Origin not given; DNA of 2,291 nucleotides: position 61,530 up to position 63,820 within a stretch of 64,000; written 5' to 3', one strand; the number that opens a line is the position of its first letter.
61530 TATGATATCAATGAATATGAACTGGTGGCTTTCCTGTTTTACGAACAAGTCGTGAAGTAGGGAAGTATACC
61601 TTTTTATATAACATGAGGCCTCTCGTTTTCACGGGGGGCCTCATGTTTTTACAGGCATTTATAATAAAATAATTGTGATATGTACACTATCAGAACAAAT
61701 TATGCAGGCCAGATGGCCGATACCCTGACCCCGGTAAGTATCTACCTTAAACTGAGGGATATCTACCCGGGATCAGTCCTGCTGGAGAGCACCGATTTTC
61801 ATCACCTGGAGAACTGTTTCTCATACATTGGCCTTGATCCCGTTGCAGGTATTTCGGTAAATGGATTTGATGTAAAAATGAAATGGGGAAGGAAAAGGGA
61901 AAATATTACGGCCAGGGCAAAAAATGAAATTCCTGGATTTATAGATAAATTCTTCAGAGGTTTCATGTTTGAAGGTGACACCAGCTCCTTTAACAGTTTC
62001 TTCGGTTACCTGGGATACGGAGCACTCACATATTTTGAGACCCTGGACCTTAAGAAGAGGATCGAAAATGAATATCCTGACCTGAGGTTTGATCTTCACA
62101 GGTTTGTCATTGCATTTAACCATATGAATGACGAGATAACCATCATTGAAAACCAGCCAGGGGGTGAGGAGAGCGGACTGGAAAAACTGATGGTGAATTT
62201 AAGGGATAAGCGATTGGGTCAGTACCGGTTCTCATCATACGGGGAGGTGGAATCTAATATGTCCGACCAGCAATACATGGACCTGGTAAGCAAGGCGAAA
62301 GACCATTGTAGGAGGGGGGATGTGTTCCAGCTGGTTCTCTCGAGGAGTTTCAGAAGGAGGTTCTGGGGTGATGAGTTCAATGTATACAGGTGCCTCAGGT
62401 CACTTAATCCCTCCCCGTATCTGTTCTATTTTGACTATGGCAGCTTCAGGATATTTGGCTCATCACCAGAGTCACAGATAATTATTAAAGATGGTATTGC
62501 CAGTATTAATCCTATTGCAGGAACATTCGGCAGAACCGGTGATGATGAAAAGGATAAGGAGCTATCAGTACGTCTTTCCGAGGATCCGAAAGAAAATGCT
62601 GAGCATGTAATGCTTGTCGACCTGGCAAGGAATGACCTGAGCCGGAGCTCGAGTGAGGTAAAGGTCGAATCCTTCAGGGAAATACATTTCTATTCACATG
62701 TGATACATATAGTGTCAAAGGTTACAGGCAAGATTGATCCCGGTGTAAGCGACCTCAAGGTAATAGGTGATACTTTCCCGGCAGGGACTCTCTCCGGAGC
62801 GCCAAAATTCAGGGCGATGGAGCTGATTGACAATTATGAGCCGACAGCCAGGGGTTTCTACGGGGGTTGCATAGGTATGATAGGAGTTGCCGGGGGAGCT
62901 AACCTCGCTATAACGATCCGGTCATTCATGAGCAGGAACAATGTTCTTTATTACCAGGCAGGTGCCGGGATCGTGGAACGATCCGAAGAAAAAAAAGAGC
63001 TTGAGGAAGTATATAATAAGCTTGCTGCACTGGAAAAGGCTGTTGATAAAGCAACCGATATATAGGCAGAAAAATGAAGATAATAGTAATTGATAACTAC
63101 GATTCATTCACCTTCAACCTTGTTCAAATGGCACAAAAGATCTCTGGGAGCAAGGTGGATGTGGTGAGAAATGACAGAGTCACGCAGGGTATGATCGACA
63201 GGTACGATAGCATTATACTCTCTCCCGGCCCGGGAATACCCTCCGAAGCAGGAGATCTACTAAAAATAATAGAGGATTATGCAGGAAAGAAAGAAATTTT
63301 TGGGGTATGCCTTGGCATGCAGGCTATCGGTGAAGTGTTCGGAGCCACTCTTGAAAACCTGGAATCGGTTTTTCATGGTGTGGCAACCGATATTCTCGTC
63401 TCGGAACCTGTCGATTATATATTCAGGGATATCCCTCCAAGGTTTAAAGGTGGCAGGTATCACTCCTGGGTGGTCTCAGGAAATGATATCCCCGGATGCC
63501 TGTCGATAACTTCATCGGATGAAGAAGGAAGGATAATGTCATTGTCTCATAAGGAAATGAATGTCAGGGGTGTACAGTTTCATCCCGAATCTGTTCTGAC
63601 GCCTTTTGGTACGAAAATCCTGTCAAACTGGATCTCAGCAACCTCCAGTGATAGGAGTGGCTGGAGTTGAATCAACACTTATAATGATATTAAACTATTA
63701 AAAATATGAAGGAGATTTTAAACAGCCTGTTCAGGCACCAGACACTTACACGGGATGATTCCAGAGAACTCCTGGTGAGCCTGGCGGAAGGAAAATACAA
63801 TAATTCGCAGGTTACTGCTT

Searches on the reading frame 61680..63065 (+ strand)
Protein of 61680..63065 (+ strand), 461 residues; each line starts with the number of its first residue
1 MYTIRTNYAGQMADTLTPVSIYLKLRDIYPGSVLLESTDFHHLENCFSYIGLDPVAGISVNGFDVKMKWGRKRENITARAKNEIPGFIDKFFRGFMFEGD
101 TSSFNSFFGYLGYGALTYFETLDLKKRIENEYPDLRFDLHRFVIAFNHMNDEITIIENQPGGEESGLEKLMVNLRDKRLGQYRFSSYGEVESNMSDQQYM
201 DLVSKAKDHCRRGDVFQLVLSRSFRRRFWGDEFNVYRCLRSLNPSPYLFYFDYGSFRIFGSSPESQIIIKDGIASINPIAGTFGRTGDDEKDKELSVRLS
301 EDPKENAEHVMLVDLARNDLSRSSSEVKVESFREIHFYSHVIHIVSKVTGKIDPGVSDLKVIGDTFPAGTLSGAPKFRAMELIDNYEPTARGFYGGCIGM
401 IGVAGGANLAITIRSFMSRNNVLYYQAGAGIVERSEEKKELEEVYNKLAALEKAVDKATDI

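Call 64: search_protein_families(library=pfam, proteins=[window:61680-63065:+])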
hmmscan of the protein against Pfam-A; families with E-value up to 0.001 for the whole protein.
window:61680-63065:+ (461 aa): 2 families
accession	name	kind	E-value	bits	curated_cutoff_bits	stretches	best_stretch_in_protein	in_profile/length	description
PF00425.24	Chorismate_bind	-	1.1e-75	255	27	1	196-447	2-257/257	chorismate binding enzyme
PF04715.19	Anth_synt_I_N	-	1.3e-17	64.7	23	1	14-155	1-140/140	Anthranilate synthase component I, N terminal region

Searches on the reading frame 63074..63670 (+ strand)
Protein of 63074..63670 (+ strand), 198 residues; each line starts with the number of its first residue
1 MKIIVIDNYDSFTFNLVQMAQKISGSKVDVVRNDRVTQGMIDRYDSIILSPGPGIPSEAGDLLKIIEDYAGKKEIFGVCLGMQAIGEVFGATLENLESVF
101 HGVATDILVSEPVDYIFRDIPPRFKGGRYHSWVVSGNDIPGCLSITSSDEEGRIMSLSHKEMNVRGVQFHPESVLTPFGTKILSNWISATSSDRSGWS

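Call 64: search_protein_families(library=pfam, proteins=[window:63074-63670:+])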
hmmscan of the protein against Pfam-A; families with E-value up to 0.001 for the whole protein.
window:63074-63670:+ (198 aa): 2 families
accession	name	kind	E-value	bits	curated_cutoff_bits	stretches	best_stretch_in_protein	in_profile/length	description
PF00117.34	GATase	-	1.9e-44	152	22.8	1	5-186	2-186/190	Glutamine amidotransferase class-I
PF07722.19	Peptidase_C26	-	0.00021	21.6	20.5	0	141-172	186-219/219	Peptidase C26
